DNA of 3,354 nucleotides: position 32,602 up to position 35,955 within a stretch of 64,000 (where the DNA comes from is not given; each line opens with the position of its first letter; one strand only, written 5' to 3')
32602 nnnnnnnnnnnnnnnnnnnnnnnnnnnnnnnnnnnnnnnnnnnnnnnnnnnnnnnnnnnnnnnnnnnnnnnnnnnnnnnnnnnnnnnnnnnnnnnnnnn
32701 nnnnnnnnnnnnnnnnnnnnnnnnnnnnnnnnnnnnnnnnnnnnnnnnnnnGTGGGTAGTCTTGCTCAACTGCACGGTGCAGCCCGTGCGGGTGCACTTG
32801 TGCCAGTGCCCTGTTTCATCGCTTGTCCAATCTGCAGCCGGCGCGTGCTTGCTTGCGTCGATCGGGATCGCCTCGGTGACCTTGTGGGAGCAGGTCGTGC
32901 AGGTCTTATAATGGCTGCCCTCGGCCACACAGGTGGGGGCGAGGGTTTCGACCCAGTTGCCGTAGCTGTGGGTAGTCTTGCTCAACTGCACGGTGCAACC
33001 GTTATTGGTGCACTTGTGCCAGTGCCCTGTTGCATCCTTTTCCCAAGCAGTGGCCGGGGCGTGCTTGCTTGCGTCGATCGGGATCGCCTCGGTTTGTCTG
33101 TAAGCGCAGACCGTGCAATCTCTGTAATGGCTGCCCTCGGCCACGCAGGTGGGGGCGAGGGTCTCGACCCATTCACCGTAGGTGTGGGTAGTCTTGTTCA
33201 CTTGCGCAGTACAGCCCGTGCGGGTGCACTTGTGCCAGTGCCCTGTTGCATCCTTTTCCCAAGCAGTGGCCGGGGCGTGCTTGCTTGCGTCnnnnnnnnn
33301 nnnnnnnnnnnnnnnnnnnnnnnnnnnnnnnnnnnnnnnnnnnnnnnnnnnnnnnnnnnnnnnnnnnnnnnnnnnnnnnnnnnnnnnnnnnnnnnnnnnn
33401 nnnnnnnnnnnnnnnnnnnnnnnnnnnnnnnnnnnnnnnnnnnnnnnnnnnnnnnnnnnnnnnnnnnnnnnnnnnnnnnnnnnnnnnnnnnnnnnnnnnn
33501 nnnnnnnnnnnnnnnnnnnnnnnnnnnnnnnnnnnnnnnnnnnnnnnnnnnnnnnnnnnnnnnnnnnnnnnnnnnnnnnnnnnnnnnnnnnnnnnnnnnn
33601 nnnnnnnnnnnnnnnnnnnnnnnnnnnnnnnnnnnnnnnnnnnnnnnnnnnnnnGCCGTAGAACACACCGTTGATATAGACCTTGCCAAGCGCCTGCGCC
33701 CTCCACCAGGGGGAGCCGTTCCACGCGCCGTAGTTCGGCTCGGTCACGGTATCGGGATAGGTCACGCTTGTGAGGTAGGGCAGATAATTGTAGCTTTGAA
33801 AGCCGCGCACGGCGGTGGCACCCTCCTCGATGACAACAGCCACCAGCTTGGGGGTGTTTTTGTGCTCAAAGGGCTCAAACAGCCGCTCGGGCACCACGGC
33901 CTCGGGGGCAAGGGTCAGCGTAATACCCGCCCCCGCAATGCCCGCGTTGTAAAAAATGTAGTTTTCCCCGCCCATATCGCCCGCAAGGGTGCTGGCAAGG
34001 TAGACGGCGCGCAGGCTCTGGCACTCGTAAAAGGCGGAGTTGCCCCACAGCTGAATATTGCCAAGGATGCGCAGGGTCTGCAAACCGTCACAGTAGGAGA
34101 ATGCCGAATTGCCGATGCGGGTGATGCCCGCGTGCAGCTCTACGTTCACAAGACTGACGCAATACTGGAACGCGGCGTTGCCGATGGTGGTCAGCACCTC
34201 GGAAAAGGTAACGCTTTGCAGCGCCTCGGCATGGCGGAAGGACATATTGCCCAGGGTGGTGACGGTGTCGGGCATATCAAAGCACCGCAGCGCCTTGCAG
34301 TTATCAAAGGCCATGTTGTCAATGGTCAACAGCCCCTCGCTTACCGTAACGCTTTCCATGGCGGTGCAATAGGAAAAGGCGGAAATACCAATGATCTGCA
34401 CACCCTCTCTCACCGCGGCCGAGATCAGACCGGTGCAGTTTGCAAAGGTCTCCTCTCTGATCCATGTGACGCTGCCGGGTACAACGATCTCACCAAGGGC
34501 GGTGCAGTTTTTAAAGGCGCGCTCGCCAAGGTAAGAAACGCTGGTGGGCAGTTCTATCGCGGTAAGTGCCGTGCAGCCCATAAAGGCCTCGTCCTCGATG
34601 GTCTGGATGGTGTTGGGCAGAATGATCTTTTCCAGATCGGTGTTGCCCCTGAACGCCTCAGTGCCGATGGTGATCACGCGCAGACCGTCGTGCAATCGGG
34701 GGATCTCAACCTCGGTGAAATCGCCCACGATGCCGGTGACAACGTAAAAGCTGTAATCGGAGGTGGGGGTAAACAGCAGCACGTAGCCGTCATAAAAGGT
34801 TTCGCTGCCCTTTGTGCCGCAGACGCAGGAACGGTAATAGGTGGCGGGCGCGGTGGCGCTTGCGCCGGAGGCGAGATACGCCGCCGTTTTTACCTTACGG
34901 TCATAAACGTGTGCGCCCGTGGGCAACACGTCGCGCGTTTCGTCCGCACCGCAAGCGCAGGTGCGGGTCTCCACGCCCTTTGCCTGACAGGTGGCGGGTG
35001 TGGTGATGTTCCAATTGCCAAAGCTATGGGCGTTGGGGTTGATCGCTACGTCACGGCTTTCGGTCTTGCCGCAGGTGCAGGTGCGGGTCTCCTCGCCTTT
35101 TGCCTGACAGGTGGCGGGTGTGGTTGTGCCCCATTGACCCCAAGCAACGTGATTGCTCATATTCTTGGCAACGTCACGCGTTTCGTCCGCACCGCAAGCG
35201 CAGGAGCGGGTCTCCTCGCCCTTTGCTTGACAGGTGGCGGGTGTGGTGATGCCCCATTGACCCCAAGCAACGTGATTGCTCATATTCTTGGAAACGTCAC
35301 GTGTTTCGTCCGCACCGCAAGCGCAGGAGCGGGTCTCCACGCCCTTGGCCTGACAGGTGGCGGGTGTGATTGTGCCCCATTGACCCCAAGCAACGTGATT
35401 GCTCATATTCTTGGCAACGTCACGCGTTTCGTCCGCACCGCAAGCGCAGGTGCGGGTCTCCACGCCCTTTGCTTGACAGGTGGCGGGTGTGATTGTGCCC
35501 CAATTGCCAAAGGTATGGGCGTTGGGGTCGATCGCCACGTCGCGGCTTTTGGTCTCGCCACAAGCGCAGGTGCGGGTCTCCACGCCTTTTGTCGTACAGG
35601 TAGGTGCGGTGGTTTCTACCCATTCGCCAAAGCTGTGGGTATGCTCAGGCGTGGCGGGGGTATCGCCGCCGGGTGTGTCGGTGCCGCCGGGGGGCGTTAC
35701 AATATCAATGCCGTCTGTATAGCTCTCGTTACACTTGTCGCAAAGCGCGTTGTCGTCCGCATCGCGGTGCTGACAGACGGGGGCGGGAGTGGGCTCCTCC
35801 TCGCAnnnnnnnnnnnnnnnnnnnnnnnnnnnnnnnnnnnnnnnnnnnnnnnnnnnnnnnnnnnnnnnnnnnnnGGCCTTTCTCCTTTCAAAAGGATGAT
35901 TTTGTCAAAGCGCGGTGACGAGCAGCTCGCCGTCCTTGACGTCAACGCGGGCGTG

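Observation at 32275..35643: About 13 copies of an extracellular His/Trp/Cys module (H-x-[FYA]-[GW]-x-W ... P-[AT]-T-C-x3-G-x4-5-C-x1-2-C) that I cannot assign to a named domain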

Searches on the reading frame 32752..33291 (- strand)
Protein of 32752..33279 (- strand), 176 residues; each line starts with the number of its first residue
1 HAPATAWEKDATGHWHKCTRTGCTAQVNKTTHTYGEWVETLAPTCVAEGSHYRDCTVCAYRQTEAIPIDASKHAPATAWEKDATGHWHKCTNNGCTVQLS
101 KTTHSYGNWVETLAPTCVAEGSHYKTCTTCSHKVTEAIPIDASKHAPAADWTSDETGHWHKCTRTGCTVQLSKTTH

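Call 9: search_solved_structures(query=window:32752-33279:-, max_evalue=10, show_alignments=3)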
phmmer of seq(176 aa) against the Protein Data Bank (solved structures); distinct sequences matched with E-value up to 10: 2.
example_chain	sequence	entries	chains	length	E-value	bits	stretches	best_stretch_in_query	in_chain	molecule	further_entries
9qa6_A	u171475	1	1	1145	6.9e-14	55.3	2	62-142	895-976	IgA protease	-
3qsg_A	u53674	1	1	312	1.2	12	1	60-152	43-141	NAD-binding phosphogluconate dehydrogenase-like protein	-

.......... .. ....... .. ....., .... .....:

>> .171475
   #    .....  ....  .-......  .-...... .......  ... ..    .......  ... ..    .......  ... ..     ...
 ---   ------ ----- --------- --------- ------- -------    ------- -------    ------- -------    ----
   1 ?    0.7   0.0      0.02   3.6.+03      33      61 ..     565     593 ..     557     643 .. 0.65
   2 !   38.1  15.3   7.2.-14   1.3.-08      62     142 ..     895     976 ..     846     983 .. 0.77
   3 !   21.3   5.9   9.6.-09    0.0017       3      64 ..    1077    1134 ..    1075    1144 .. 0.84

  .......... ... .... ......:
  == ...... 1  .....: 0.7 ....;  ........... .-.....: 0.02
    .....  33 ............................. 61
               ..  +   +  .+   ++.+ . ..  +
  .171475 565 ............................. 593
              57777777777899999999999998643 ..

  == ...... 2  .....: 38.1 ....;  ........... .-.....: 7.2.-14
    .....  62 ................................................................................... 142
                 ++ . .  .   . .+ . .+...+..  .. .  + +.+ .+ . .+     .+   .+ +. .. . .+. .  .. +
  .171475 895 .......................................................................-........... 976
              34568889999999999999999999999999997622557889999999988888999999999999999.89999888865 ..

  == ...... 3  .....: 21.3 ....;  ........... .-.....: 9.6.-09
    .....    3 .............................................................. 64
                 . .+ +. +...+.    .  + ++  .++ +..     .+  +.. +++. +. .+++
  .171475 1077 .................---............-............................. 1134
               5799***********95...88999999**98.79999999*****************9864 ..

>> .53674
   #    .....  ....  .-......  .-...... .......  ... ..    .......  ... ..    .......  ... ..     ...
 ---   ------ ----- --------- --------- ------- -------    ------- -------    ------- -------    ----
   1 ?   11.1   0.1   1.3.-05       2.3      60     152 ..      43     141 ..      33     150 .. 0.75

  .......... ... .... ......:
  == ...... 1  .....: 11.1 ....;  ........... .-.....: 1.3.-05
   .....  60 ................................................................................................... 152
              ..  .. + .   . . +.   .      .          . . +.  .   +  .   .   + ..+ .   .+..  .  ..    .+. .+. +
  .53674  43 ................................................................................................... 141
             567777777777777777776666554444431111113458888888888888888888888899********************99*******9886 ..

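Call 41: predict_structure(alignment_id=A3)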
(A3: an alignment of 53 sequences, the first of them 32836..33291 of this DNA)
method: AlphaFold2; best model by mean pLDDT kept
length: 152 residues; sequences in the alignment: 53
mean_pLDDT: 96.3   pTM: 0.71
mean pLDDT of the five models: 96.3, 96.2, 95.7, 94.9, 94.1
residues with pLDDT >= 90: 143; 70-90: 8; 50-70: 1; < 50: 0
segments of 3 or more residues with pLDDT < 50: none
pLDDT, mean of each block of 10 residues (from residue 1): 91 98 96 98 98 98 98 97 98 96 98 98 97 98 91 72
secondary structure, 60 per line:
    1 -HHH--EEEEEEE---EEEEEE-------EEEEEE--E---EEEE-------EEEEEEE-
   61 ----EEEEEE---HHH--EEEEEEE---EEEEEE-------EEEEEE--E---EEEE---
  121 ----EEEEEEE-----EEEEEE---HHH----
elements in order: E7-13 E17-22 E30-35 E42-45 E53-59 E65-70 E79-85 E89-94 E102-107 E114-117 E125-131 E137-142

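Call 45: fold_search(model_id=the predicted structure, library=pdb)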
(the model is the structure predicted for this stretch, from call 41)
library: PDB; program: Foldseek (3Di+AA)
matches with E <= 10: 993; with E <= 0.001: 0
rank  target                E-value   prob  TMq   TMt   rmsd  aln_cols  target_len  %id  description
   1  8oz0_I                1.1e-01  0.12  0.13  0.05  21.5       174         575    9  Structure of a human 48S translation initiation complex with eIF4F and eIF4A (released 2024-02-07)
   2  9lvk_K                1.4e-01  0.13  0.14  0.04  22.7       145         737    7  Cryo-EM structure of CASTOR1 bound human GATOR2 complex (released 2025-08-13)
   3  5jrk_A                1.7e-01  0.35  0.18  0.06  20.5       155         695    7  Crystal Structure of the Sphingopyxin I Lasso Peptide Isopeptidase SpI-IsoP (SeMet-derived) (released 2016-09-28)
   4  6u42_5L               1.7e-01  0.14  0.16  0.06  17.1       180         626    8  Natively decorated ciliary doublet microtubule (released 2019-11-13)
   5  7kra_A                3.0e-01  0.21  0.18  0.05  21.1       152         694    8  Cryo-EM structure of Saccharomyces cerevisiae ER membrane protein complex bound to Fab-DH4 in lipid nanodiscs (released 2020-12-02)
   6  5fj9_I                3.2e-01  0.20  0.16  0.25  18.8       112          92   12  Cryo-EM structure of yeast apo RNA polymerase III at 4.6 A (released 2015-11-25)
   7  1l0q_A                3.2e-01  0.06  0.13  0.06  20.4       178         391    8  Tandem YVTN beta-propeller and PKD domains from an archaeal surface layer protein (released 2002-11-06)
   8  4c2m_X                3.5e-01  0.08  0.11  0.14  20.4       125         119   14  Structure of RNA polymerase I at 2.8 A resolution (released 2013-10-23)
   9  8qpv_B                4.1e-01  0.12  0.15  0.08  22.2       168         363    8  Handover Complex: BAM bound OmpX and extended SurA (released 2024-09-25)
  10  9dq5_J                4.6e-01  0.08  0.15  0.11  19.4       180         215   12  Crystal structure of Anti-CTLA-4 Fab (9D9) in complex with mouse CTLA-4 (released 2025-02-05)
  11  8zab_G                4.6e-01  0.08  0.16  0.12  19.0       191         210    9  Cryo-EM structure of ectodomains of HBMBPP-BTN2A1-BTN3A1 complex (released 2025-04-30)
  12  4c2m_I                4.8e-01  0.07  0.11  0.13  20.6       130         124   15  Structure of RNA polymerase I at 2.8 A resolution (released 2013-10-23)
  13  9lvj_A                5.1e-01  0.06  0.13  0.04  23.2       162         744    9  Cryo-EM structure of Sestrin2 bound human GATOR2 complex (released 2025-08-13)
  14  8u9y_E                5.3e-01  0.08  0.18  0.14  16.9       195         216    9  CryoEM structure of neutralizing antibody HC84.26 in complex with Hepatitis C virus envelope glycoprotein E2_New inter (released 2024-09-25)
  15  9ltr_E                5.9e-01  0.11  0.17  0.03  23.0       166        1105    7  Cryo-EM structure of dimeric DDB1-DDA1-DET1-Ube2e2-COP1 complex (released 2026-01-28)
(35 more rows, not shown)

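Call 64: search_solved_structures(query=A3, max_evalue=1, show_alignments=2)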
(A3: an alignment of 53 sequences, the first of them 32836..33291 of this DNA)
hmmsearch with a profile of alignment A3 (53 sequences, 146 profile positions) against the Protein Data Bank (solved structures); distinct sequences matched with E-value up to 1: 5.
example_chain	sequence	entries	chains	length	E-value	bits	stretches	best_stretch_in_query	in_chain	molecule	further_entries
9qa6_A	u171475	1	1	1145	1.5e-32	115.5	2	3-75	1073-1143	IgA protease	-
5yj3_C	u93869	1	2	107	0.015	18.3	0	49-142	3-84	Telomere zinc finger-associated protein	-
7txc_E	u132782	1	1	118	0.25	14.3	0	48-66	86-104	Hypermethylated in cancer 2 protein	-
8jq0_A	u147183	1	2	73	0.56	13.2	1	47-141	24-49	HKR3 protein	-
3uk3_C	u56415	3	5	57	0.88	12.5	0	47-69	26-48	Zinc finger protein 217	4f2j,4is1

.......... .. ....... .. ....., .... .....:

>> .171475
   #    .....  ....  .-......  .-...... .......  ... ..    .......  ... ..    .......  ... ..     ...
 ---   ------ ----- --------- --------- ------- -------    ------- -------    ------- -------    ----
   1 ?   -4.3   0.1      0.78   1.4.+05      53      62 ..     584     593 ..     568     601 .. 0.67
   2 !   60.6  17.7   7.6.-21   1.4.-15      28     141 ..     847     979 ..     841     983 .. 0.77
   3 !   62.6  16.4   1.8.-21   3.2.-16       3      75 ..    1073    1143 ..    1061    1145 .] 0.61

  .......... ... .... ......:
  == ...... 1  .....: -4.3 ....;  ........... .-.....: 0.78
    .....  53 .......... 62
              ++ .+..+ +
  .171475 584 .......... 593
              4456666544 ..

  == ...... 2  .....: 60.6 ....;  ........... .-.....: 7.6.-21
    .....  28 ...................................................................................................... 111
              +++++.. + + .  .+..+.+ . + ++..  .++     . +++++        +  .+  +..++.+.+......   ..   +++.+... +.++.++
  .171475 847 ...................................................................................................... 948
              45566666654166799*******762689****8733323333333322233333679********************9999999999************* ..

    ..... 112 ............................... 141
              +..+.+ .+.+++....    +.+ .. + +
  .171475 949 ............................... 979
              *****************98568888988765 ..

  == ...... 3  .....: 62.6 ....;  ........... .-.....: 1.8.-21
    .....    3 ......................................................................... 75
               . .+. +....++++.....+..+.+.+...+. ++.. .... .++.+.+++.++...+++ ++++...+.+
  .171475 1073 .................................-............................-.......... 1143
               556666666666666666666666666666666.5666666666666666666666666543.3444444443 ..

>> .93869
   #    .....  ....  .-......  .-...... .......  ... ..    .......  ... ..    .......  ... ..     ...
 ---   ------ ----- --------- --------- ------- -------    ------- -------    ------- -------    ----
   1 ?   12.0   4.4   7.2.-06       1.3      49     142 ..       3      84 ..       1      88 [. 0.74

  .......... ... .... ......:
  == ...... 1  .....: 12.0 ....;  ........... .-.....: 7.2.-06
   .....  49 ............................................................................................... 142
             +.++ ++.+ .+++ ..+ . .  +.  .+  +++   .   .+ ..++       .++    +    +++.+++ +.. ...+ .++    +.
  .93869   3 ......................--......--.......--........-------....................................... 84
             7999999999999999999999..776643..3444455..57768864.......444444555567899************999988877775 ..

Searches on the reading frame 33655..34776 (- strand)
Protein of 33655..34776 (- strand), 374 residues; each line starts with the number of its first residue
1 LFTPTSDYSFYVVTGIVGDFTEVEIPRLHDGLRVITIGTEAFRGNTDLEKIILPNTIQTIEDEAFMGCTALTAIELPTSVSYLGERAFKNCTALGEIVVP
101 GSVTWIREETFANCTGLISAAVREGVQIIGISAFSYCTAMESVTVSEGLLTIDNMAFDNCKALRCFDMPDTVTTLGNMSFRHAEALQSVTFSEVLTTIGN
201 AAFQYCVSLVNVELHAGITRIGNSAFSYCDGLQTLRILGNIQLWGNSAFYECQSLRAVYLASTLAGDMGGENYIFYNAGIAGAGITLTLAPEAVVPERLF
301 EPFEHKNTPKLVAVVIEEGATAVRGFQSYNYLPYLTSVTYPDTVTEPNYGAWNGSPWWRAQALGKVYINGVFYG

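Call 62: find_related_loci(query=window:33655-34776:-, collection=metagenome_contigs, flank=6000)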
Query window:33655-34776:- (374 aa) in metagenome_contigs; peptide patterns used: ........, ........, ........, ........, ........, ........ (x = any residue, [..] = any of these).
138 stretches matched a pattern; 50 encode a relative of the query (tblastn E <= 1e-3); 50 distinct loci.
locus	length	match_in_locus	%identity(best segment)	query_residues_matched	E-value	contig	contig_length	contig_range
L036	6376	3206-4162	35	3-365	2e-42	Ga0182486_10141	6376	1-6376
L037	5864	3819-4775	35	3-365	3e-42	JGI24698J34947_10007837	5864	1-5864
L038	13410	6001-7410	36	18-268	2e-42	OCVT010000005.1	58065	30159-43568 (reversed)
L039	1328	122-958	33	30-301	2e-42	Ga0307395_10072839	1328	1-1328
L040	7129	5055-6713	33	34-354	2e-39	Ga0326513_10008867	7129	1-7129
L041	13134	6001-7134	31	20-354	1e-38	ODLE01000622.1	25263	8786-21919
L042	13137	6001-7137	31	19-354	3e-38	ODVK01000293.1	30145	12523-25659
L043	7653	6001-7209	35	13-294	3e-38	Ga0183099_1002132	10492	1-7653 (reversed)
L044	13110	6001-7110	29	21-354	5e-37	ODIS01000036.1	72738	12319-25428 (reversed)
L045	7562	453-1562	29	21-354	2e-36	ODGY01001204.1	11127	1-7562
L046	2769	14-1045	33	34-264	4e-36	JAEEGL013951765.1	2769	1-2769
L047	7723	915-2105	27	2-354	7e-36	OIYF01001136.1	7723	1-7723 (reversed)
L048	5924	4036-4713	33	20-339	3e-35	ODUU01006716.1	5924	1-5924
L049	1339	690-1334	33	31-278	3e-36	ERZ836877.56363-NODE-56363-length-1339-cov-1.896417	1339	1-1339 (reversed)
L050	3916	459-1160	33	20-339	5e-35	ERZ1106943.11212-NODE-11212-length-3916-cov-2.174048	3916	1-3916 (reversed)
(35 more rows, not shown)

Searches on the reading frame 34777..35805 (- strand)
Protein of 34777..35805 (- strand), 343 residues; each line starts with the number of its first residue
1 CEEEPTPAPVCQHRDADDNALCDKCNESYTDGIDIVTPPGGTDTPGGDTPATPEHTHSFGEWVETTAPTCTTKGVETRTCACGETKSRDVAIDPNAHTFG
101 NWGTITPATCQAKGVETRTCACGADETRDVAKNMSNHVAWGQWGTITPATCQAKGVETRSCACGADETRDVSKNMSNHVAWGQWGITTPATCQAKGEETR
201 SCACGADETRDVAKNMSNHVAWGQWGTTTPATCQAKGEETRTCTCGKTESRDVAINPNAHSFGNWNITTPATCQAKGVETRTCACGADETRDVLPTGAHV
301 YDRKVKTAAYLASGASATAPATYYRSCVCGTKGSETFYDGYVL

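Call 30: find_homologous_proteins(query=window:34777-35805:-, max_evalue=0.00001)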
Query window:34777-35805:- (343 aa): 554 proteins with E <= 0.00001 among 8000 candidates; the best 120 are listed.
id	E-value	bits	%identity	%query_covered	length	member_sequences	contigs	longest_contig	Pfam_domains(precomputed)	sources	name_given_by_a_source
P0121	2.8e-75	272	46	90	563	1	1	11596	PF00963.25,PF18355.8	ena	-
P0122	3.0e-72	262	39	83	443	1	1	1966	-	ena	-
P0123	5.9e-58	215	46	57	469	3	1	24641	-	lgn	-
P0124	5.4e-55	205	58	51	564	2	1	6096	PF19789.7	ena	-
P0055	1.6e-54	204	34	82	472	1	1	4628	-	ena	-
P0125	3.6e-54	203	39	75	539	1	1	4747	PF07603.18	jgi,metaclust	metaclust:\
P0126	6.4e-49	185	35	72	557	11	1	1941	-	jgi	-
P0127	2.6e-48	183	46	61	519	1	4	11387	-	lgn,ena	-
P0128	4.9e-48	182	28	75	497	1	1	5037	-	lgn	-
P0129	2.8e-45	173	34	69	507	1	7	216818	PF16459.12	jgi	-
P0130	4.2e-42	163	32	84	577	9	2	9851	PF13306.13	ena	-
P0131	7.5e-42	162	30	69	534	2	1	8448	PF16459.12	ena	-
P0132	1.9e-41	161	40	68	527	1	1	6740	-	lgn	-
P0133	5.9e-41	159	36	79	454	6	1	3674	PF00963.25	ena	-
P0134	9.3e-40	155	45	45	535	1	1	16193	PF19789.7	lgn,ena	-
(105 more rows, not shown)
